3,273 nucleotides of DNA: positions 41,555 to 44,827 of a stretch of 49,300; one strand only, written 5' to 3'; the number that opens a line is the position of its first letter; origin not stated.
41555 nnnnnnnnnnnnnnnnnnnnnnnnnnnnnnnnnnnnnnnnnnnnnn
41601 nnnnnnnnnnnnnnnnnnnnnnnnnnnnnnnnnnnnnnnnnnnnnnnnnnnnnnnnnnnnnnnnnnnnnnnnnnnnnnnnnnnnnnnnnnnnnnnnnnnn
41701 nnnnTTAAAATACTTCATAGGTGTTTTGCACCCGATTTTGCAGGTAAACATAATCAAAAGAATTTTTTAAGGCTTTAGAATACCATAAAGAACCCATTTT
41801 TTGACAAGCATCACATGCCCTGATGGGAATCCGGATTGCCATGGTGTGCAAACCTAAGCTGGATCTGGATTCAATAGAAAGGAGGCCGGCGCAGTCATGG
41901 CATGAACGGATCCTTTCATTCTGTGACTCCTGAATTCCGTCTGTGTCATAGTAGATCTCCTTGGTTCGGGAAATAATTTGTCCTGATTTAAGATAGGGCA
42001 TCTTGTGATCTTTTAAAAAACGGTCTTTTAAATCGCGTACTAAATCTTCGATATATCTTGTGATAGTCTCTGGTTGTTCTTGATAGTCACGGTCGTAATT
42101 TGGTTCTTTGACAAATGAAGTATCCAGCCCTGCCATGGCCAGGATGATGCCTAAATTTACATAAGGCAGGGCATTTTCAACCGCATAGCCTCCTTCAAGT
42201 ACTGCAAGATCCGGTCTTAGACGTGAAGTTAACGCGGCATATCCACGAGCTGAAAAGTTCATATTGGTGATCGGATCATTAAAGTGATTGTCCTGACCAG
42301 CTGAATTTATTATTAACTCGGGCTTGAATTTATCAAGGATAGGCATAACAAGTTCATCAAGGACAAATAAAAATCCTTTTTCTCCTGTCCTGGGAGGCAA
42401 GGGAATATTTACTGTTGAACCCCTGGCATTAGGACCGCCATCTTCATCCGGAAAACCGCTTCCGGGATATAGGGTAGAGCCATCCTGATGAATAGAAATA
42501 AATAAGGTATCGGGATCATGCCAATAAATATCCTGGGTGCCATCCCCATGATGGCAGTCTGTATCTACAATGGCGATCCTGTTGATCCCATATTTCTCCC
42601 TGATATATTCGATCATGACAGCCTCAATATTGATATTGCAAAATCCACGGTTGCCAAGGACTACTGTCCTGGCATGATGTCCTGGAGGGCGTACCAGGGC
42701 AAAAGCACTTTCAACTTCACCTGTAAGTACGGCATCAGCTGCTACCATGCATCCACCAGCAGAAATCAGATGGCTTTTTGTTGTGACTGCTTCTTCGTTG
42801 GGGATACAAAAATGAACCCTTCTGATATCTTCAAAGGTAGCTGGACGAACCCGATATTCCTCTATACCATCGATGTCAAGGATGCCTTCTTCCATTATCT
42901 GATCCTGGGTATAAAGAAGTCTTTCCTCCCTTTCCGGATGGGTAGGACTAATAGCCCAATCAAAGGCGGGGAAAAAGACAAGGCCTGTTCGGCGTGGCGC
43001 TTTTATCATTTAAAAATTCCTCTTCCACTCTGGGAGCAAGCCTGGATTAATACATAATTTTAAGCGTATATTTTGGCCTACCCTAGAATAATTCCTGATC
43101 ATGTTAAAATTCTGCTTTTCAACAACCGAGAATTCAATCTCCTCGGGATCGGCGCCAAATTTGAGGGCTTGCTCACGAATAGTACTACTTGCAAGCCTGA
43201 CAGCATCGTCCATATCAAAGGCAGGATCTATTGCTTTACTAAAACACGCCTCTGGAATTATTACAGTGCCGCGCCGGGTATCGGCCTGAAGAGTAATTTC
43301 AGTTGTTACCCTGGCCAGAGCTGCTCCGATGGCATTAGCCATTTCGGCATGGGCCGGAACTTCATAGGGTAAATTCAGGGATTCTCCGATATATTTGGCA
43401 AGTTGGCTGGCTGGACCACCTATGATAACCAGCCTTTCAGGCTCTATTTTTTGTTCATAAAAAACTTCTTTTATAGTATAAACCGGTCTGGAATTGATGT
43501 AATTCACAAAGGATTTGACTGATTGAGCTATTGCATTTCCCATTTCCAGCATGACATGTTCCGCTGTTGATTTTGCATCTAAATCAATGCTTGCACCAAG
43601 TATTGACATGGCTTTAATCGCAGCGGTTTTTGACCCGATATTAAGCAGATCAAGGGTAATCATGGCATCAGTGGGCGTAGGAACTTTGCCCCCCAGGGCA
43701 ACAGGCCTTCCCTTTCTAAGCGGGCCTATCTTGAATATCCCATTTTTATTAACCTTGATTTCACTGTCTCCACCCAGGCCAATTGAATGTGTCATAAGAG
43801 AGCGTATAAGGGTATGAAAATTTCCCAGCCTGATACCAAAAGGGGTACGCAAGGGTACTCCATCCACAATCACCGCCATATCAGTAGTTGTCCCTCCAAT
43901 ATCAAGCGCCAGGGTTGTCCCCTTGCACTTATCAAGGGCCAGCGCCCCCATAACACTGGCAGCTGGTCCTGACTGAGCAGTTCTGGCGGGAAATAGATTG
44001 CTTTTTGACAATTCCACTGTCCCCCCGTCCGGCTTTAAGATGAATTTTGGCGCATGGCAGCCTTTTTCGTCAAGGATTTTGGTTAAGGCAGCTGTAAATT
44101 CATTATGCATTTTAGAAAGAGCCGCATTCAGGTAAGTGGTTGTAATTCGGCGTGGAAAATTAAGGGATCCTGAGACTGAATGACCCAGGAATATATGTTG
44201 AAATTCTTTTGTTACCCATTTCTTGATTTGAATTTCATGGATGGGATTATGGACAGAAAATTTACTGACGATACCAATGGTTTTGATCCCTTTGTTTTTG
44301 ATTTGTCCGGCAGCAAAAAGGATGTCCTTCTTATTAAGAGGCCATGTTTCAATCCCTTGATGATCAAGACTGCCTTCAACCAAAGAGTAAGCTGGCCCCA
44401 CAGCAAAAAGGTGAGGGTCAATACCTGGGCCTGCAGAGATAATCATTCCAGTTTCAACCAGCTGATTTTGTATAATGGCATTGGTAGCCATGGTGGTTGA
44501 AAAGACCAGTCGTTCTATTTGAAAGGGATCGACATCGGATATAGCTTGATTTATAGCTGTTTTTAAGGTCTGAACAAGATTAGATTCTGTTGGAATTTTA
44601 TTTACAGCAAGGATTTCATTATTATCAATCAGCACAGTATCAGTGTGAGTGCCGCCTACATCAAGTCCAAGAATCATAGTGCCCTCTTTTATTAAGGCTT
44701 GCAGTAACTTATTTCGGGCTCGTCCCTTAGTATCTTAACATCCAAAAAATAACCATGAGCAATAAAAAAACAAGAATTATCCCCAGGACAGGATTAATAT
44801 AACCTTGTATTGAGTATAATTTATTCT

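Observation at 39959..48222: An ~80-nt non-coding element present four times as two inverted pairs that bracket two adjacent gene blocks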

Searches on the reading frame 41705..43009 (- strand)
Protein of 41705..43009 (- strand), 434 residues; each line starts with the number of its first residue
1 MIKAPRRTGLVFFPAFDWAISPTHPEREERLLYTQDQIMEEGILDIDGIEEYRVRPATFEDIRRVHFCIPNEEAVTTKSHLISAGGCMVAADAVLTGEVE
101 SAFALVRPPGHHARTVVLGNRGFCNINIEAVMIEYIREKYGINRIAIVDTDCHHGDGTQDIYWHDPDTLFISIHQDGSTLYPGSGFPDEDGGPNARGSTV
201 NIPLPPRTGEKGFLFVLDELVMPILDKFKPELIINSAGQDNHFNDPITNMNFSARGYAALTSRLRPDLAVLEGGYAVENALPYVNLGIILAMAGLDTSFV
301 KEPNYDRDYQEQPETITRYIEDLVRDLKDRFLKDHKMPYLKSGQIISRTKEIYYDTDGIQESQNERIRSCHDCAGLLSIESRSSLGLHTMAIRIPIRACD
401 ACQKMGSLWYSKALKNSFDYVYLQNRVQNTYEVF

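Call 12: search_protein_families(library=pfam, proteins=[window:41705-43009:-])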
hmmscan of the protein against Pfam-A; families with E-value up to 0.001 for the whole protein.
window:41705-43009:- (434 aa): 1 family
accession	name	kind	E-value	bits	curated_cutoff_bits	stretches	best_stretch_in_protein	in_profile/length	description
PF00850.24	Hist_deacetyl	-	1.8e-65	221.7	27.9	1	78-279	79-286/298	Histone deacetylase domain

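Call 14: find_encoding_contigs(protein=window:41705-43009:-, flank=10000, max_places=10)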
Protein window:41705-43009:- (434 aa): no gene with exactly this product is on record in the collection.

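Call 17: find_homologous_proteins(query=window:41705-43009:-, max_evalue=1e-30)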
Query window:41705-43009:- (434 aa): 7303 proteins with E <= 1e-30 among 8000 candidates; the best 120 are listed.
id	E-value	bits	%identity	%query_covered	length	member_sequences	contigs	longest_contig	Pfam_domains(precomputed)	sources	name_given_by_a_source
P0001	0.0e+0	1008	100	100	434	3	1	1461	PF00850.25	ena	-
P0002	9.0e-284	959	94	100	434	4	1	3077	PF00850.25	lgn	-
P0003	4.0e-238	809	79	100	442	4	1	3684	PF00850.25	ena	-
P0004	3.8e-234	795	76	100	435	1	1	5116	PF00850.25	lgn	-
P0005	1.7e-232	790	76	100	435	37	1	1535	PF00850.25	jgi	jgi:acetoin utilization deacetylase AcuC-like enzyme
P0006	2.9e-232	789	76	100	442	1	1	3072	PF00850.25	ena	-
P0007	5.5e-231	785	76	100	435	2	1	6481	PF00850.25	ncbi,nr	ncbi:MAG: histone deacetylase [Thermodesulfobacteriota bacterium]|nr:histone deacetylase [Thermodesu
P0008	6.1e-231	785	75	100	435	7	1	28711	PF00850.25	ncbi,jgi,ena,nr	ncbi:MAG: histone deacetylase [Deltaproteobacteria bacterium]|nr:histone deacetylase [Deltaproteobac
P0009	6.8e-231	785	76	99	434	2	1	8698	PF00850.25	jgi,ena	-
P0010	3.7e-230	782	75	100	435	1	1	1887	PF00850.25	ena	-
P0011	7.0e-230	781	75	99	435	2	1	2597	PF00850.25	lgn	-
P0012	1.3e-229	780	76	100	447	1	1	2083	PF00850.25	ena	-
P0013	3.1e-229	779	75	100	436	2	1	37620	PF00850.25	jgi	jgi:acetoin utilization deacetylase AcuC-like enzyme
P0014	4.4e-229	779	75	100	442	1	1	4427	PF00850.25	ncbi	-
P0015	8.9e-229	778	74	100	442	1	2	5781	PF00850.25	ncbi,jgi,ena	-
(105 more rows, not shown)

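Call 18: find_encoding_contigs(protein=P0002, flank=10000)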
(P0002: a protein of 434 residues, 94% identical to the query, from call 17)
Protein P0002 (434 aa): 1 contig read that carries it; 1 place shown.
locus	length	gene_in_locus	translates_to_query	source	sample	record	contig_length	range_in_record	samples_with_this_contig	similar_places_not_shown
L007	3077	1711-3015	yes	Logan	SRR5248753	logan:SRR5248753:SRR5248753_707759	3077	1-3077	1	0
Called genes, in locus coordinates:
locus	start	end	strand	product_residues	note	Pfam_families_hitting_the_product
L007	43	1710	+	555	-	PF05378:Hydant_A_N, PF01968:Hydantoinase_A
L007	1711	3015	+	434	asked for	PF00850:Hist_deacetyl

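Call 19: find_encoding_contigs(protein=P0001, flank=10000)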
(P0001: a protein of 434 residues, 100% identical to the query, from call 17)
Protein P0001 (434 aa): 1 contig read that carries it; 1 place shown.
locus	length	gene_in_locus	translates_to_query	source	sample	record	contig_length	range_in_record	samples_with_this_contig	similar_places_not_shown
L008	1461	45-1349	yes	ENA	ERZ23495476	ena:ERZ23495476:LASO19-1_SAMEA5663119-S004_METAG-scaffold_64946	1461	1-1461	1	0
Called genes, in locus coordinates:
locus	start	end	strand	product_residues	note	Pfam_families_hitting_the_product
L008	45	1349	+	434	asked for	PF00850:Hist_deacetyl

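Call 20: find_encoding_contigs(protein=P0003, flank=10000)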
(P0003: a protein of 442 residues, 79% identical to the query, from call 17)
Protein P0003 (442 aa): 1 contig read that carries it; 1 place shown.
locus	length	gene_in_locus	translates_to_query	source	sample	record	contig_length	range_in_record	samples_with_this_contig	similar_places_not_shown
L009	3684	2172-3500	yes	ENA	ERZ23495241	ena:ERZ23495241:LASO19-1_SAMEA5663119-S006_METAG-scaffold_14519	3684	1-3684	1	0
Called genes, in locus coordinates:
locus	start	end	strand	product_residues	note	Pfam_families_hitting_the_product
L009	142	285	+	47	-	-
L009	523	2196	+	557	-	PF05378:Hydant_A_N, PF01968:Hydantoinase_A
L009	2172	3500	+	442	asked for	PF00850:Hist_deacetyl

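Call 52: find_encoding_contigs(protein=P0008, flank=10000, max_places=4)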
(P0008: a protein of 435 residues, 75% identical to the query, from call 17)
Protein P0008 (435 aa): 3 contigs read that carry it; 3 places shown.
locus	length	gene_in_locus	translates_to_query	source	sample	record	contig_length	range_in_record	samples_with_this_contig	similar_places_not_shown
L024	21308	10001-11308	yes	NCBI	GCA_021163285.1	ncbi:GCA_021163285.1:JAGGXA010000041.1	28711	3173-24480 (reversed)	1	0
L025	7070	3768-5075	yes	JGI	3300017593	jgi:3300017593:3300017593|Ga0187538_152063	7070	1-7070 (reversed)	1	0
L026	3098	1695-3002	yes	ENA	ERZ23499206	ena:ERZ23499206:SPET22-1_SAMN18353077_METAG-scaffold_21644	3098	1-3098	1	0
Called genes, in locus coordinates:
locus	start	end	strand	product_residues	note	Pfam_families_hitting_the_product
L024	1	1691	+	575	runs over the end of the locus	PF25323:6TM_PilS, PF00989:PAS, PF13188:PAS_8 (weak), PF08448:PAS_4, PF13426:PAS_9, PF00512:HisKA, PF02518:HATPase_c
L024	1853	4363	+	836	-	PF19864:Radical_SAM_N2, PF04055:Radical_SAM, PF10105:DUF2344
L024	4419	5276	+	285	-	PF00481:PP2C (weak), PF13672:PP2C_2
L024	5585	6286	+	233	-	PF16697:Yop-YscD_cpl, PF00498:FHA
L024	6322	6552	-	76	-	-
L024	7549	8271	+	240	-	PF00215:OMPdecase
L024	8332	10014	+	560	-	PF05378:Hydant_A_N, PF01968:Hydantoinase_A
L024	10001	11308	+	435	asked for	PF00850:Hist_deacetyl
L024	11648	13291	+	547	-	PF03721:UDPG_MGDP_dh_N, PF00984:UDPG_MGDP_dh, PF03720:UDPG_MGDP_dh_C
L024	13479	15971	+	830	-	PF17900:Peptidase_M1_N, PF01433:Peptidase_M1, PF11838:ERAP1_C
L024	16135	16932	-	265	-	PF08668:HDOD (faint), PF13487:HD_5, PF01966:HD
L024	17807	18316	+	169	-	PF11136:DUF2889 (weak)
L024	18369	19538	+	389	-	PF02811:PHP (weak), PF13263:PHP_C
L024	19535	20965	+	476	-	PF02596:DUF169, PF01121:CoaE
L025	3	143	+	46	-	?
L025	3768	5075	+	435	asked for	PF00850:Hist_deacetyl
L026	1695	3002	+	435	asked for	PF00850:Hist_deacetyl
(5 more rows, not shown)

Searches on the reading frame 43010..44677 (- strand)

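Call 12: search_protein_families(library=pfam, proteins=[window:43010-44677:-])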
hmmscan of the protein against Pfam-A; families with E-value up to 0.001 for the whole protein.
window:43010-44677:- (555 aa): 4 families
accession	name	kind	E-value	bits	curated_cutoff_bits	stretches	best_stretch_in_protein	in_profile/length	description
PF01968.24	Hydantoinase_A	-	9.8e-42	143.6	22.9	1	177-460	1-290/291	Hydantoinase/oxoprolinase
PF05378.19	Hydant_A_N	-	1.2e-23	84.2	25.2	1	3-158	2-175/176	Hydantoinase/oxoprolinase N-terminal region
PF14450.12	FtsA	-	6.9e-05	23.6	31.8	0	4-36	2-34/127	Cell division protein FtsA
PF00480.26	ROK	-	0.00091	19.3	22.9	1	3-72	2-71/294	ROK family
